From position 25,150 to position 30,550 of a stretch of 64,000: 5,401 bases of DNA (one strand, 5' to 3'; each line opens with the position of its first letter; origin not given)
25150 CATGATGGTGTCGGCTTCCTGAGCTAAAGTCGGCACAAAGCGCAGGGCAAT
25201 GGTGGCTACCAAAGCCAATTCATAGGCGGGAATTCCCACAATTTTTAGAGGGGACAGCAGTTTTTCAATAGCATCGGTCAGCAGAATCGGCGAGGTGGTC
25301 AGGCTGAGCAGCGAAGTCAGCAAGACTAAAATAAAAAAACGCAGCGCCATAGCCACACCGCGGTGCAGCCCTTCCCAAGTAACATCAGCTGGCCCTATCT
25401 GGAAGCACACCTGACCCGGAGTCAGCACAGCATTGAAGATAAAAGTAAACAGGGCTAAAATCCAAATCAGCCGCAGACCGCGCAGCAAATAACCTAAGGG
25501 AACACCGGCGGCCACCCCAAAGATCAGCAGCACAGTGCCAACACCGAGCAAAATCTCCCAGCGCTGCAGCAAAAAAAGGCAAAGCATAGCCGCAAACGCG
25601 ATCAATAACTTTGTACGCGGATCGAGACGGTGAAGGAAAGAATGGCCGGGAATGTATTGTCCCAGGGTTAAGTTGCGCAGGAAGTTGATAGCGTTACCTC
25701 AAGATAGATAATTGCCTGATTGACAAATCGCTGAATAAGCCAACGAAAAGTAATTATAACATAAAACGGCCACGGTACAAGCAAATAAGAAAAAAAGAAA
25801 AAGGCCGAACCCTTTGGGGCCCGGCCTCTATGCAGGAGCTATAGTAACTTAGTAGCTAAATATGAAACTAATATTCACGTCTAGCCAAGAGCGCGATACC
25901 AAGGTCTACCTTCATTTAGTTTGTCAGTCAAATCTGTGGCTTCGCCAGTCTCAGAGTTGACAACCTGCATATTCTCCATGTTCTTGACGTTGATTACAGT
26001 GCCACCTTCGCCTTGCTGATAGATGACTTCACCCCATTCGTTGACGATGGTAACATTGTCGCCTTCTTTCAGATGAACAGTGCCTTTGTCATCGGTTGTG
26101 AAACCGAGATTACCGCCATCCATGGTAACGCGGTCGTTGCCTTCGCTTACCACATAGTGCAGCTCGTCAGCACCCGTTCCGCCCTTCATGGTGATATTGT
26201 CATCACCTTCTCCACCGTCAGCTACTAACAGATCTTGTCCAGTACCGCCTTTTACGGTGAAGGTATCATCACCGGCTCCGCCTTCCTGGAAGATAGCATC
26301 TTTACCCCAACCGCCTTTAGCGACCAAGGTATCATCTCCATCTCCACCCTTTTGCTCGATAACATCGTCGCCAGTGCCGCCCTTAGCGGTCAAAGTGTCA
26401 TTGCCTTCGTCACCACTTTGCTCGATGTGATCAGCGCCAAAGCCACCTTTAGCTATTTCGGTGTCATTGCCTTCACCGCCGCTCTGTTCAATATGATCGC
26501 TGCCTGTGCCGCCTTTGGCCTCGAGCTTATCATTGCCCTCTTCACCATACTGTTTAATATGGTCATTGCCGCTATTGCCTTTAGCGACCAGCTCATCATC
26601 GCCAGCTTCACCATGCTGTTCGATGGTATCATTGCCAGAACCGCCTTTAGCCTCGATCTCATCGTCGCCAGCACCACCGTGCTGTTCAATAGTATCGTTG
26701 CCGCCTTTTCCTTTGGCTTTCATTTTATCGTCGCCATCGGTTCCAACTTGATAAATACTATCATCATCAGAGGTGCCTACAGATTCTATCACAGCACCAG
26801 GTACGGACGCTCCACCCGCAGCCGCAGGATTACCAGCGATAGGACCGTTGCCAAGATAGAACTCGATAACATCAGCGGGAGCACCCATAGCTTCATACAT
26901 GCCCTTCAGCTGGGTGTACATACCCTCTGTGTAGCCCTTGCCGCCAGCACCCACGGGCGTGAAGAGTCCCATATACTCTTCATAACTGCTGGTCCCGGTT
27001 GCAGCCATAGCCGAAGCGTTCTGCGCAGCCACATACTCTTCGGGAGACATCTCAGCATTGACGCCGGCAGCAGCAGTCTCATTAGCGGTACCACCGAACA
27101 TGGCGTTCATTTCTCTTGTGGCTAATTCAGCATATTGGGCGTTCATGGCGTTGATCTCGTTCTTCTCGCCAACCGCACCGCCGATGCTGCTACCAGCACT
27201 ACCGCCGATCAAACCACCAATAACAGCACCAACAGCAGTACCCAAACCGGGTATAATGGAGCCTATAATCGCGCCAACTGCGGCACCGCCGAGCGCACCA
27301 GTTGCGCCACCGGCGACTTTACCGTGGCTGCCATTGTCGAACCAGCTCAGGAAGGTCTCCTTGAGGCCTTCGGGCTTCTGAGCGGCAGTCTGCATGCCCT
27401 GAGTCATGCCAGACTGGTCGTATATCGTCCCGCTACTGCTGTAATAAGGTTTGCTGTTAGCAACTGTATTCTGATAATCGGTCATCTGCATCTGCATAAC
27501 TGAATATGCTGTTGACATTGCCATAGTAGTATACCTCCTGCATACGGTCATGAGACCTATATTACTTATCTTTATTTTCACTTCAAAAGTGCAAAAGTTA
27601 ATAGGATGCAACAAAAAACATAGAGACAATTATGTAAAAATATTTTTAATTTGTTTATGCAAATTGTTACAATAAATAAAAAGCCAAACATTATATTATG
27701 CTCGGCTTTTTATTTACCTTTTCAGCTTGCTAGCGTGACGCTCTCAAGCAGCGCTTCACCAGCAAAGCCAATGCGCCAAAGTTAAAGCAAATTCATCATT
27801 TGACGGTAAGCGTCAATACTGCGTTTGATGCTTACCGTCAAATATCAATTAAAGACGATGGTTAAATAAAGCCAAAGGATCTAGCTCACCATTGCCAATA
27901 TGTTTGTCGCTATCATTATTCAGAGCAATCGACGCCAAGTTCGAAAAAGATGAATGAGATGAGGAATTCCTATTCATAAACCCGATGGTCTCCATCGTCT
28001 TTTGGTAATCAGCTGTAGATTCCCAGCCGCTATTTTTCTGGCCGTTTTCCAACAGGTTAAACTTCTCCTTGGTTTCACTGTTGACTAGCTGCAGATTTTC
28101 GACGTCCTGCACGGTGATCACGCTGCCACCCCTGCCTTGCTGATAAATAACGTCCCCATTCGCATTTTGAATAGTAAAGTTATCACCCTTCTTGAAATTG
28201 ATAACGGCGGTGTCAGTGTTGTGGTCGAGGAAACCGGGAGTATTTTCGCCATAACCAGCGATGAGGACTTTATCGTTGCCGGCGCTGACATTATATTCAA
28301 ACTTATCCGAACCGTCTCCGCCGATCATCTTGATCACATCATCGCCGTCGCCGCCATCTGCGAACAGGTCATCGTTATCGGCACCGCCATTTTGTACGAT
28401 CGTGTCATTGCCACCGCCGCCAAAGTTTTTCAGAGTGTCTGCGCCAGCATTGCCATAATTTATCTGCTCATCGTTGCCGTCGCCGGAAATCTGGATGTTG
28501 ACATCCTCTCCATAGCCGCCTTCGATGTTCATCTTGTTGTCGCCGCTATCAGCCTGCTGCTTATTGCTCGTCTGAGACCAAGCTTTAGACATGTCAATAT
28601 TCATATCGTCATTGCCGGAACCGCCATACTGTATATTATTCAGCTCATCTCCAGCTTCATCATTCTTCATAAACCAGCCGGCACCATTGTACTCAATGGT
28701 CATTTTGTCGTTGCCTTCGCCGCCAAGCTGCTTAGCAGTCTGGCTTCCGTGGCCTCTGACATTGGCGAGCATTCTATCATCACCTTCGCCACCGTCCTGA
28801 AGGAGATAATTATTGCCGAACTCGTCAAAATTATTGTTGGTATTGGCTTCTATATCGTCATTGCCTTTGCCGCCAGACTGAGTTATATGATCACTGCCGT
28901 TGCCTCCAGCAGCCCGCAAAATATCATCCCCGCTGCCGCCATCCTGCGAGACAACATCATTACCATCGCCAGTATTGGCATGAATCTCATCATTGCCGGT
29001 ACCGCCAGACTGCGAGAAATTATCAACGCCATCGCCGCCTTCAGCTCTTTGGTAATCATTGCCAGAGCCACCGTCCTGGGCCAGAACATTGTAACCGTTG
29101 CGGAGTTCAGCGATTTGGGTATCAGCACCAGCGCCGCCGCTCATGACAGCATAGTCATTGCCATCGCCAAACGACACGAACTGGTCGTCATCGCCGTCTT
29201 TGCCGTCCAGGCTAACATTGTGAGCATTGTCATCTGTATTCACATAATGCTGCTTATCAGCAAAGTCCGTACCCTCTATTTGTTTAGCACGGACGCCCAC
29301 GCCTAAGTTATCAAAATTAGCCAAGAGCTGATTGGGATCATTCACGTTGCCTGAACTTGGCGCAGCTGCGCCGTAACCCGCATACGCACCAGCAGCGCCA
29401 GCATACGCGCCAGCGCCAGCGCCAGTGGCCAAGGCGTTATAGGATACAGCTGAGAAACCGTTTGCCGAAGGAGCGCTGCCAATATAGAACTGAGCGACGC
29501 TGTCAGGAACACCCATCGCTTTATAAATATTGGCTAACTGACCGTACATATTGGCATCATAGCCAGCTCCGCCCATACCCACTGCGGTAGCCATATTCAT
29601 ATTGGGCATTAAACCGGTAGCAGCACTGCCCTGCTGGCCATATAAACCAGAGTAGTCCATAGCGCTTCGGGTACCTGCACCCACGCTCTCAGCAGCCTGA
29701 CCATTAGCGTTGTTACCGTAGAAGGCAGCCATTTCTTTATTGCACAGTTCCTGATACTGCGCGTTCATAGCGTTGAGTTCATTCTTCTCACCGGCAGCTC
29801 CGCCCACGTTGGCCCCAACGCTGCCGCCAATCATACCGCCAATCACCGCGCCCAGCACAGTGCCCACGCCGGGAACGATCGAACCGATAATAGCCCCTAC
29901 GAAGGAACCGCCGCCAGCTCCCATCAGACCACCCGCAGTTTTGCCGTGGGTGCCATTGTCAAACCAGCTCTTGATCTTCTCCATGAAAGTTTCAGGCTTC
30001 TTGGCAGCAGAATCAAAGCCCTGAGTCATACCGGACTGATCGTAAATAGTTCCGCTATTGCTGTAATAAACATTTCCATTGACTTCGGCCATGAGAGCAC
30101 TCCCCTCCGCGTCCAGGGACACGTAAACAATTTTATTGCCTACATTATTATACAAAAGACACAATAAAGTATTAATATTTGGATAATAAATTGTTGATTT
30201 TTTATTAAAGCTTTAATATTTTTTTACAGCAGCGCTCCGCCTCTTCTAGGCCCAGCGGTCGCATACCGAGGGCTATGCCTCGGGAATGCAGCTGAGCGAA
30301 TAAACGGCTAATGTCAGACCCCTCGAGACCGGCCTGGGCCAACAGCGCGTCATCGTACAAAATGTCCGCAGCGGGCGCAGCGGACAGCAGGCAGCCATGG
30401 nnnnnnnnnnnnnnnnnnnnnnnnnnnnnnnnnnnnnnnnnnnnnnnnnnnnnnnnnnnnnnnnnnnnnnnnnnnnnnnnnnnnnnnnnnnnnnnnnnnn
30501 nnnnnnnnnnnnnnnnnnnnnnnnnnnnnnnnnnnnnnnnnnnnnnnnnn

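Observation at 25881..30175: Two paralogous glycine-zipper + RTX beta-roll proteins wedged into the conserved rplQ-ecfA-ecfT-truA array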

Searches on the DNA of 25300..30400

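Call 73: search_rna_families(source=window, start=25300, end=30400, threshold=evalue, max_evalue=1)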
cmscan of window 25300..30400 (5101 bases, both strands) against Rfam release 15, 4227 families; matches with E-value up to 1: 4.
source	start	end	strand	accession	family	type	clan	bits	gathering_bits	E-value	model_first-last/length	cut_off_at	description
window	27674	27758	-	RF00378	Qrr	Gene; sRNA;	-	23.8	50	0.44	1-108/108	no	Qrr RNA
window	27657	27732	-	RF04282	mir-507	Gene; miRNA;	CL00136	21.1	79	0.74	1-82/82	no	mir-507 microRNA precursor family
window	29359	29421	-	RF02470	Ms_IGR-8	Gene; sRNA;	-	20.7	44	0.38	1-63/63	no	Mycobacterium sRNA Ms_IGR-8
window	26592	26660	-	RF01905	HOTAIR_2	Gene; lncRNA;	-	17.9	60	0.62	1-69/69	no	HOTAIR conserved region 2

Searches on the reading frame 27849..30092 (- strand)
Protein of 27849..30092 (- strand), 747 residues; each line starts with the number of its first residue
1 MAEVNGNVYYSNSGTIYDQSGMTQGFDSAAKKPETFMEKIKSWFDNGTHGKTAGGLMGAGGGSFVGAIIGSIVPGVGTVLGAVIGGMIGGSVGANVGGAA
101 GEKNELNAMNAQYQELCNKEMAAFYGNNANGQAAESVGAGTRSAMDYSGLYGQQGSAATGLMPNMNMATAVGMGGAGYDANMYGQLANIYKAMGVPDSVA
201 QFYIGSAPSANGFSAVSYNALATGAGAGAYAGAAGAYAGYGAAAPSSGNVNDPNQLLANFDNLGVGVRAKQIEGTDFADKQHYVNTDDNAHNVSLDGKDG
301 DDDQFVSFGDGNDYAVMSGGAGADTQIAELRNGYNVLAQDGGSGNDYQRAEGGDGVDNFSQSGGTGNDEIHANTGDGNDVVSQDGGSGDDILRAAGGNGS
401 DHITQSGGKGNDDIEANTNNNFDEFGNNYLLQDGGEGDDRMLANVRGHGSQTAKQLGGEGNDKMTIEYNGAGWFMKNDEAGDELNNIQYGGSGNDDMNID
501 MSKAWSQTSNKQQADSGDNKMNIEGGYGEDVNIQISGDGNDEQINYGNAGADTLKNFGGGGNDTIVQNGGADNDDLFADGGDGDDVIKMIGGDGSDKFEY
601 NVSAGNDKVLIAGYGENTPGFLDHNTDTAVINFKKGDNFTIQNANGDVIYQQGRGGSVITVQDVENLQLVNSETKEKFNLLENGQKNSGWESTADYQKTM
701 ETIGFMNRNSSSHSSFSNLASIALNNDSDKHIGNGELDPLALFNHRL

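Call 3: search_protein_families(library=pfam, proteins=[window:27849-30092:-], max_evalue=1)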
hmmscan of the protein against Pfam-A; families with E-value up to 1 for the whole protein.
window:27849-30092:- (747 aa): 0 families

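Call 4: search_protein_families(library=ncbifam, proteins=[window:27849-30092:-], max_evalue=1)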
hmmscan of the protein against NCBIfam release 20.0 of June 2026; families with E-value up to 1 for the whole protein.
window:27849-30092:- (747 aa): 2 families
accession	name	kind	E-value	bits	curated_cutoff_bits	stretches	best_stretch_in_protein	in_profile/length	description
NF046115.1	Ca_rpt_SMc04171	equivalog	0.0034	16.6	625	2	270-467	207-377/574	SMc04171 family calcium-binding repeat protein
NF033785.1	sulfur_OscA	equivalog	0.19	11.8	85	1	664-688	36-60/60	sulfur starvation response protein OscA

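Call 16: find_encoding_contigs(protein=window:27849-30092:-, flank=10000, max_places=6)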
Protein window:27849-30092:- (747 aa): 2 contigs read that carry it; 1 place shown.
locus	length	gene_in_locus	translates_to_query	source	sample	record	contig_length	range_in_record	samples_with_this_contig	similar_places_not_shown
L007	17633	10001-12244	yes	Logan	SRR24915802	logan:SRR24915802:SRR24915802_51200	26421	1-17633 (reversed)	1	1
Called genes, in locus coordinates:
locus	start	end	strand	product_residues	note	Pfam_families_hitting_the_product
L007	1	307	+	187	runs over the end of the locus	PF00347:Ribosomal_L6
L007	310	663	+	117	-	PF00861:Ribosomal_L18p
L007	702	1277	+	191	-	PF00333:Ribosomal_S5, PF03719:Ribosomal_S5_C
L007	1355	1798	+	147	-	PF00828:Ribosomal_L27A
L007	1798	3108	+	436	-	PF00344:SecY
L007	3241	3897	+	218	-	PF00406:ADK, PF13207:AAA_17, PF05191:ADK_lid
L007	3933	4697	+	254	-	PF00557:Peptidase_M24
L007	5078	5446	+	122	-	PF00416:Ribosomal_S13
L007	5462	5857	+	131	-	PF00411:Ribosomal_S11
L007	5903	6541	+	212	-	PF00163:Ribosomal_S4, PF01479:S4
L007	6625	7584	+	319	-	PF01193:RNA_pol_L, PF01000:RNA_pol_A_bac, PF03118:RNA_pol_A_CTD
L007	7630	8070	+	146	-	PF01196:Ribosomal_L17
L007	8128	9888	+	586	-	PF00005:ABC_tran, PF02463:SMC_N (faint), PF13401:AAA_22 (faint), PF13476:AAA_23 (faint), PF13555:AAA_29 (faint), PF00005:ABC_tran, PF13304:AAA_21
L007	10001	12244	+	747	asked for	-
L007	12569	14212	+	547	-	-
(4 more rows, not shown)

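Call 78: search_protein_families(library=phrogs, proteins=[window:27849-30092:-], max_evalue=0.01)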
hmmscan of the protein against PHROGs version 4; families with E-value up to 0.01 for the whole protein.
window:27849-30092:- (747 aa): 4 families
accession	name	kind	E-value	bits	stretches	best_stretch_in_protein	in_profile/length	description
phrog_28412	-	unknown function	7.2e-06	25.1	1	57-96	930-969/1244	-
phrog_11489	-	unknown function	3.5e-05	23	1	50-120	719-791/1717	-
phrog_20938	-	unknown function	0.0015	17.7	1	51-102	800-851/1028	-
phrog_14486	-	unknown function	0.0022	18.3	1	52-99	356-407/489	-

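Call 92: predict_structure(alignment_id=A6)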
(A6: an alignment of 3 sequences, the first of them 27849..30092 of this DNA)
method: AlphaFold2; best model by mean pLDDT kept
length: 747 residues; sequences in the alignment: 3
mean_pLDDT: 56.8   pTM: 0.54
mean pLDDT of the five models: 56.8, 55.9, 55.5, 55.1, 53.9
residues with pLDDT >= 90: 56; 70-90: 291; 50-70: 38; < 50: 362
segments of 3 or more residues with pLDDT < 50: 1-266, 270-278, 471-480, 615-624, 684-747
pLDDT, mean of each block of 10 residues (from residue 1): 26 28 26 33 33 27 33 31 30 26 31 33 28 24 21 21 21 32 44 41 36 21 22 22 26 38 45 46 73 70 78 76 82 78 83 79 80 79 83 79 82 81 64 86 76 81 82 42 75 86 72 86 79 83 81 85 89 88 90 86 89 55 65 88 85 87 85 84 48 37 31 27 28 31 30
secondary structure, 60 per line:
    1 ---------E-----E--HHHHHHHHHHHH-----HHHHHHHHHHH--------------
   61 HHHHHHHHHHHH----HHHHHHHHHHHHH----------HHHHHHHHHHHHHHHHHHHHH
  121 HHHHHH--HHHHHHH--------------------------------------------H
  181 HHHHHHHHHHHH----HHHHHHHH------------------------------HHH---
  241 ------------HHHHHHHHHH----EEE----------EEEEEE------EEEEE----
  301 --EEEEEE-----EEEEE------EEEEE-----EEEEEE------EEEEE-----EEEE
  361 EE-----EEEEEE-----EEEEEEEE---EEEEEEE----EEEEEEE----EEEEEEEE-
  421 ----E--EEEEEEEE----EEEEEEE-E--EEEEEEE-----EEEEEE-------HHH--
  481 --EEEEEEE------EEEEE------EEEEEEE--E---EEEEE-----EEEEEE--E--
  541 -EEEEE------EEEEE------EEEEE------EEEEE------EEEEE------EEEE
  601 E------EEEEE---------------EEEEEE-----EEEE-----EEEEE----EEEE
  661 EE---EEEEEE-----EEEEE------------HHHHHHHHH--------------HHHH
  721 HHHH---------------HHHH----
elements in order (helices of 4 or more, strands of 3 or more residues): H19-30 H36-46 H61-72 H77-89 H100-126 H129-135 H180-192 H197-204 H253-262 E267-269 E280-285 E292-296 E303-308 E314-318 E325-329 E335-340 E347-351 E357-362 E368-373 E379-386 E390-396 E401-407 E412-419 E428-435 E440-446 E451-457 E463-468 E483-489 E496-500 E507-513 E520-524 E530-535 E542-546 E553-557 E564-568 E575-579 E586-590 E597-601 E608-612 E628-633 E639-642 E648-652 E657-662 E666-671 E677-681 H694-702 H717-724 H740-743
